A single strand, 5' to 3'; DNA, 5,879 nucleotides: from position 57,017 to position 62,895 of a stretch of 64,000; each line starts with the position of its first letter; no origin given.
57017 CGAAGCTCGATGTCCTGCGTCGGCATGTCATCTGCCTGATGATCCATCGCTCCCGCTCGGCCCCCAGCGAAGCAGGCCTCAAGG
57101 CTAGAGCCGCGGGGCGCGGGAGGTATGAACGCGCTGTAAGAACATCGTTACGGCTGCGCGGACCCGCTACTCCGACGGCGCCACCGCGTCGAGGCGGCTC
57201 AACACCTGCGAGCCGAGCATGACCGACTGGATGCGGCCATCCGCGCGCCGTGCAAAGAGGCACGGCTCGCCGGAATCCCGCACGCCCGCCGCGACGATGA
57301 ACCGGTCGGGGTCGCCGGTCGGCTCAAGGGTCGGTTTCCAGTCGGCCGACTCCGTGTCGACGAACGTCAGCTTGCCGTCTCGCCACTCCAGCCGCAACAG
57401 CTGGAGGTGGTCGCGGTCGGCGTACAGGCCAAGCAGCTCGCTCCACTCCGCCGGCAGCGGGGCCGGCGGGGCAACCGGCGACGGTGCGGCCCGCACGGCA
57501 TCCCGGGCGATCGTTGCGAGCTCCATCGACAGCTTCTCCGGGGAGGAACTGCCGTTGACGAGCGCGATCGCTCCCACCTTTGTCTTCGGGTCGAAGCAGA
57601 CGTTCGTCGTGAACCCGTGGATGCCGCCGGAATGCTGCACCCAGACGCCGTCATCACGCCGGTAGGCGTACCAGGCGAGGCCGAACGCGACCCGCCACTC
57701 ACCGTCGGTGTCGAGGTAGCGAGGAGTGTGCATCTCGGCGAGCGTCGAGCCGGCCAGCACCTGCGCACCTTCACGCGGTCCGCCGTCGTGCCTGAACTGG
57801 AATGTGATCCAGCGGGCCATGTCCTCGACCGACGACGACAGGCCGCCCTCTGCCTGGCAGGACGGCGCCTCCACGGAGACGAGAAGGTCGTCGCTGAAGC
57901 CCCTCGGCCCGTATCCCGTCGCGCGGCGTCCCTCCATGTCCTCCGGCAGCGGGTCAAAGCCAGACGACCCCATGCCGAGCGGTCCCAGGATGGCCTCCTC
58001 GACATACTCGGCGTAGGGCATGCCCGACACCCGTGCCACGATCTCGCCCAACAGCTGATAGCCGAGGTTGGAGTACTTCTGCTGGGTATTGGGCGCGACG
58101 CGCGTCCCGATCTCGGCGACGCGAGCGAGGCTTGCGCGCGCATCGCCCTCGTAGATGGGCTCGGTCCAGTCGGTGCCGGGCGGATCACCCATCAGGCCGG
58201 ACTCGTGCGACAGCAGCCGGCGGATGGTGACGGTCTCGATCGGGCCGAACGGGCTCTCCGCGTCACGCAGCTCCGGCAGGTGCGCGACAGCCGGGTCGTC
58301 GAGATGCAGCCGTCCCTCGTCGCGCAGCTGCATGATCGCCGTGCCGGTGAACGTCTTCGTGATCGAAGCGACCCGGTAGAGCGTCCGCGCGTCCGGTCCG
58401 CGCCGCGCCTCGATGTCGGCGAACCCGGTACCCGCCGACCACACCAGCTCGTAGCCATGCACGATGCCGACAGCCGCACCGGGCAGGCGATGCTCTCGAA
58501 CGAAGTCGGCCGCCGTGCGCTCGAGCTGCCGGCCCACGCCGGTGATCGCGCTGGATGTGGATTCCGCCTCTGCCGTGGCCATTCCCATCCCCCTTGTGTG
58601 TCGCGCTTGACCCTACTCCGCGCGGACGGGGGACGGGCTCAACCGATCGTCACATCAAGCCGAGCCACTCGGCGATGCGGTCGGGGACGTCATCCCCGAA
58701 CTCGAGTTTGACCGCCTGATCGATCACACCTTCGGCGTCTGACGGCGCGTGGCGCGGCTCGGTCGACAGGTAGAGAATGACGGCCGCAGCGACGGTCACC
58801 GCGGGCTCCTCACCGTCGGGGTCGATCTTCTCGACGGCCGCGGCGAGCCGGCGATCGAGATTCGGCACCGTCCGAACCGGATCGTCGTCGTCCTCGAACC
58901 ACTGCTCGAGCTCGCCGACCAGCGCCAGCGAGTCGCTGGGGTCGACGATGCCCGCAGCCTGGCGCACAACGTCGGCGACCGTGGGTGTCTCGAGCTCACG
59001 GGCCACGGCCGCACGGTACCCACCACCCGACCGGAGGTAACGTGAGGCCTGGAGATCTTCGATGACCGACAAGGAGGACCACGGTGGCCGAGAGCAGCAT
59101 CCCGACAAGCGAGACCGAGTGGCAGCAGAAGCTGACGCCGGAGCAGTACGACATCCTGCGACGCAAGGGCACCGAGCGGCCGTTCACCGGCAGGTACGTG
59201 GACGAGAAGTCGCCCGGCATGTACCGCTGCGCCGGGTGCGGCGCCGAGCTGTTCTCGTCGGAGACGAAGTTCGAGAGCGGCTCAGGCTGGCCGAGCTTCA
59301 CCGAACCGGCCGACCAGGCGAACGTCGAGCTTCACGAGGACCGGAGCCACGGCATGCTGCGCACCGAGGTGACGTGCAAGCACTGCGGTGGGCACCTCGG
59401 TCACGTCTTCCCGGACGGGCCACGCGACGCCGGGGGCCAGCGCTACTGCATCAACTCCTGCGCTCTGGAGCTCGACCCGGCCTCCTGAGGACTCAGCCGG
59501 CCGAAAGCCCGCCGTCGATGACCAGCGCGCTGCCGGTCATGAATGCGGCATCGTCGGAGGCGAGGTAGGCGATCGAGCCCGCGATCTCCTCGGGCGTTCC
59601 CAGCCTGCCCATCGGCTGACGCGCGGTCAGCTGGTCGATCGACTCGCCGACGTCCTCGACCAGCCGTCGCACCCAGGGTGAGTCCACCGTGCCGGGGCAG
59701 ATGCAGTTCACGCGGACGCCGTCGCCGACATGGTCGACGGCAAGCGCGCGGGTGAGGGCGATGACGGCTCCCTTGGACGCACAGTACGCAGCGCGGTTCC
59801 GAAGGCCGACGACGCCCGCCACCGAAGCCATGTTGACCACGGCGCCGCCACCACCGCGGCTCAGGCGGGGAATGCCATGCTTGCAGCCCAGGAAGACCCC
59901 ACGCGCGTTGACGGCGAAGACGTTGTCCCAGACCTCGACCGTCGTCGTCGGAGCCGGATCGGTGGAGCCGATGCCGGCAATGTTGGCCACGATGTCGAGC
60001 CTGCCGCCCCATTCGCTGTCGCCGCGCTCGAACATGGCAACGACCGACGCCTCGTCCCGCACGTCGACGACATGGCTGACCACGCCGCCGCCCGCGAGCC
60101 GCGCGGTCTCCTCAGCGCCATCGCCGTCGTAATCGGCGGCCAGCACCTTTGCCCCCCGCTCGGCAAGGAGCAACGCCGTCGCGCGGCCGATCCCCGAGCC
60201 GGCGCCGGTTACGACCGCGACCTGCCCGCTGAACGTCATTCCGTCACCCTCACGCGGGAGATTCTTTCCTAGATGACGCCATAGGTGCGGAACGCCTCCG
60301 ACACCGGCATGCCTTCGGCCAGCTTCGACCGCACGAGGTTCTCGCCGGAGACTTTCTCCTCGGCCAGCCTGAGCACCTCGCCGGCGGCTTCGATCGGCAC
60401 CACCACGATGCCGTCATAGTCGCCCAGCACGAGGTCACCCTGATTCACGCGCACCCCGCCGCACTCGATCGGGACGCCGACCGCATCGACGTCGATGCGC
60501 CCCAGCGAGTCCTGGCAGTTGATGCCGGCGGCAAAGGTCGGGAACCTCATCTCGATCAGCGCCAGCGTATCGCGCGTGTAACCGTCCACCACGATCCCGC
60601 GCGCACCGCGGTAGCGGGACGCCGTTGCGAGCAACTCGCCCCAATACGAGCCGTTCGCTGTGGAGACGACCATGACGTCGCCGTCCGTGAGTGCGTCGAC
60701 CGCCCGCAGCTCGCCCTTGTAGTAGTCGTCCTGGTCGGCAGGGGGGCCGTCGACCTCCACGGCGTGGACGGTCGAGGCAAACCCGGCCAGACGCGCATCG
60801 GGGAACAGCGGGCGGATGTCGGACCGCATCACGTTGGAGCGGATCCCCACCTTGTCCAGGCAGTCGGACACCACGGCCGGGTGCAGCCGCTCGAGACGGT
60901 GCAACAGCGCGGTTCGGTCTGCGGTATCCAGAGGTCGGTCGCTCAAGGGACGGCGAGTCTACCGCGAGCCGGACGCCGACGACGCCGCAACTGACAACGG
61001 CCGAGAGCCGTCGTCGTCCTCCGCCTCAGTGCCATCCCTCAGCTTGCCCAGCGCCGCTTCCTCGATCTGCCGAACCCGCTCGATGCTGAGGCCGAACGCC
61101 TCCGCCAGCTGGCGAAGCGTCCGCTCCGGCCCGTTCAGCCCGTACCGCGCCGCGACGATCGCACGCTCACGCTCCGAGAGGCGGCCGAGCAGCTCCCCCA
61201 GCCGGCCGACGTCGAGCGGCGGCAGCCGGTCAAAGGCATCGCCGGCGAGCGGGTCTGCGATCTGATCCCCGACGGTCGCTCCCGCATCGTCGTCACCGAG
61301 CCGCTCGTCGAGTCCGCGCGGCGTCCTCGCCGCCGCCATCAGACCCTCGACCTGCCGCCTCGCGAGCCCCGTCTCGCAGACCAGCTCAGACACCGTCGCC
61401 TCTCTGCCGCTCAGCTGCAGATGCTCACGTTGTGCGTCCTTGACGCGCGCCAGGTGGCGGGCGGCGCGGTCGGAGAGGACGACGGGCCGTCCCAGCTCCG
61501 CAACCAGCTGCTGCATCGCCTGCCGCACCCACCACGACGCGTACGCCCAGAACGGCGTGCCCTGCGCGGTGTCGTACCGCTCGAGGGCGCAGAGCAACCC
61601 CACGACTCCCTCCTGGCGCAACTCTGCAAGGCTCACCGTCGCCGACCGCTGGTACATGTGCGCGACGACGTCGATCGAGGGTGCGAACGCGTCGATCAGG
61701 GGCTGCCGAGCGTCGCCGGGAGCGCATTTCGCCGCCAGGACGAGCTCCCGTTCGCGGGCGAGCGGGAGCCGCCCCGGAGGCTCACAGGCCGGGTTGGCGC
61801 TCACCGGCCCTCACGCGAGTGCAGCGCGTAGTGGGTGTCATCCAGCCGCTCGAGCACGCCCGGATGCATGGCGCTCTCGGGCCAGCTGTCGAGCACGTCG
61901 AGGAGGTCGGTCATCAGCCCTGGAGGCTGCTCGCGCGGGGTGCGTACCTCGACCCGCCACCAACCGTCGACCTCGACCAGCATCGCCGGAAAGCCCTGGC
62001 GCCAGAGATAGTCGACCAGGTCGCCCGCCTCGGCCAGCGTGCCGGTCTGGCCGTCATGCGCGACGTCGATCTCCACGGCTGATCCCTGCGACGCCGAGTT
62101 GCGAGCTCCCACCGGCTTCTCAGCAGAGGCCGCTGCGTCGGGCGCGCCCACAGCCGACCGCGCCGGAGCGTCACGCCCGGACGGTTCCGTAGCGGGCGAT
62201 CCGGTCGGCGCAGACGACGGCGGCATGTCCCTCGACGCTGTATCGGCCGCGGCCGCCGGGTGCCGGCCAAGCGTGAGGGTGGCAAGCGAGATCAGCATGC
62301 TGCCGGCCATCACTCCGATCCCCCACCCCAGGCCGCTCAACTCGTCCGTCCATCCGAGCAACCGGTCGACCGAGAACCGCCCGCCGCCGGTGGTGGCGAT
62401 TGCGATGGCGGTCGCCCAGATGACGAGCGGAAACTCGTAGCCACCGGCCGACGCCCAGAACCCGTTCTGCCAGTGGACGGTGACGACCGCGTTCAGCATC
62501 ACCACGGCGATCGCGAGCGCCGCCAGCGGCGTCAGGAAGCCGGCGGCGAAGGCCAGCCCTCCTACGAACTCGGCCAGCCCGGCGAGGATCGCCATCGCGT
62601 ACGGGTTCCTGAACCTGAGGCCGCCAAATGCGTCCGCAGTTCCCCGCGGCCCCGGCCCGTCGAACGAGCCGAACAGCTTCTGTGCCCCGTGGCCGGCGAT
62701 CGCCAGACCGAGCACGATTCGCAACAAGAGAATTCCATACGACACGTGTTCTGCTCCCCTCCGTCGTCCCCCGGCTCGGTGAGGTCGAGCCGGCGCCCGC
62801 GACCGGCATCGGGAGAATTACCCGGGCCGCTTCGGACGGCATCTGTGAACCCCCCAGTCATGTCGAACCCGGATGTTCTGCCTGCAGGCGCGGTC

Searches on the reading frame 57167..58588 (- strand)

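Call 57: search_protein_families(library=pfam, proteins=[window:57167-58588:-], max_evalue=0.0001)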
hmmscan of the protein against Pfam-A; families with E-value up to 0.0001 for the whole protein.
window:57167-58588:- (473 aa): 1 family
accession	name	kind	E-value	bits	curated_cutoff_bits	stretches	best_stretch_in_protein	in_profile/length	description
PF00144.29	Beta-lactamase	-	4.7e-72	243.4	27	1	22-352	1-316/329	Beta-lactamase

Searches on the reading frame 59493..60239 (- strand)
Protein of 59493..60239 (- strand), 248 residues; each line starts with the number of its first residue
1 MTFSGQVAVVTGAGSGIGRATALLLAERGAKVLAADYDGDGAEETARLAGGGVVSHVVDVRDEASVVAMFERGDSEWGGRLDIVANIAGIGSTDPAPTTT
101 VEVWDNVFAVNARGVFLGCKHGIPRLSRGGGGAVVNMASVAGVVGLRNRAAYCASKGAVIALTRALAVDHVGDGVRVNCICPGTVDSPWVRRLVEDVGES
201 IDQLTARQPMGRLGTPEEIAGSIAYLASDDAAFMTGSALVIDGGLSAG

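Call 58: search_protein_families(library=pfam, proteins=[window:59493-60239:-], max_evalue=0.0001)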
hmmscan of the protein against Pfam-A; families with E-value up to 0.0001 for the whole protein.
window:59493-60239:- (248 aa): 4 families
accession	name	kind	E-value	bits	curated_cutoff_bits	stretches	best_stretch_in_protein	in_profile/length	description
PF13561.12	adh_short_C2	-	6e-64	216.3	27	1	12-246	1-236/236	Enoyl-(Acyl carrier protein) reductase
PF00106.31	adh_short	-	2e-49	168.1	26.6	1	6-196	1-193/195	short chain dehydrogenase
PF08659.16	KR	-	5.5e-09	36.6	22.6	1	8-164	3-161/180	KR domain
PF23441.1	SDR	-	1.9e-05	24.6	27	1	110-245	121-255/258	SDR-like rossmann domain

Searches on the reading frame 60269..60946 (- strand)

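Call 58: search_protein_families(library=pfam, proteins=[window:60269-60946:-], max_evalue=0.0001)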
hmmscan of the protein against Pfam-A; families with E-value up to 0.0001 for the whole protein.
window:60269-60946:- (225 aa): 1 family
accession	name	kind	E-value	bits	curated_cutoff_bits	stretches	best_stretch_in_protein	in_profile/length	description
PF03737.21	RraA-like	-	6.3e-33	114.6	24.5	1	24-182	2-152/152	Aldolase/RraA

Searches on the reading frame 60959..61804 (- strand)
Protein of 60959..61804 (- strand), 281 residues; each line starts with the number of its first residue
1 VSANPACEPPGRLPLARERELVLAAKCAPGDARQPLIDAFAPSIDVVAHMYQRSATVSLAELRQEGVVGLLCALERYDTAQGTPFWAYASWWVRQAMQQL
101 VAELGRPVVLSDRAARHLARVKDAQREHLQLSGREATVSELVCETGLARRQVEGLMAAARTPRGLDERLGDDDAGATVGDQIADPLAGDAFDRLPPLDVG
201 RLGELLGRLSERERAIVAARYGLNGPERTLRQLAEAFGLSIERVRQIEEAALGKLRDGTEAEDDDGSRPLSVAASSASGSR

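Call 58: search_protein_families(library=pfam, proteins=[window:60959-61804:-], max_evalue=0.0001)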
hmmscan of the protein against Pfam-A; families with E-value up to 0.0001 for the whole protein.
window:60959-61804:- (281 aa): 3 families
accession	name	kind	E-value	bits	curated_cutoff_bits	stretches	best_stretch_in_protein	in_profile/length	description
PF04545.22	Sigma70_r4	-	3.6e-15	55.6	24.1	1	205-256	1-49/50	Sigma-70, region 4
PF04539.22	Sigma70_r3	-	6e-12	45.9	25.3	1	117-185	2-69/78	Sigma-70 region 3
PF04542.20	Sigma70_r2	-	2.3e-09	37.3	24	1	39-101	4-65/71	Sigma-70 region 2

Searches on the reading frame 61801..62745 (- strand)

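Call 58: search_protein_families(library=pfam, proteins=[window:61801-62745:-], max_evalue=0.0001)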
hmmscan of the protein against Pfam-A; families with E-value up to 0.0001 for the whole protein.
window:61801-62745:- (314 aa): 1 family
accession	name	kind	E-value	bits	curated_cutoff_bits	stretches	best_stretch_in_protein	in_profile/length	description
PF07681.17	DoxX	-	1.9e-21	76.9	23.6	1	4-92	1-85/85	DoxX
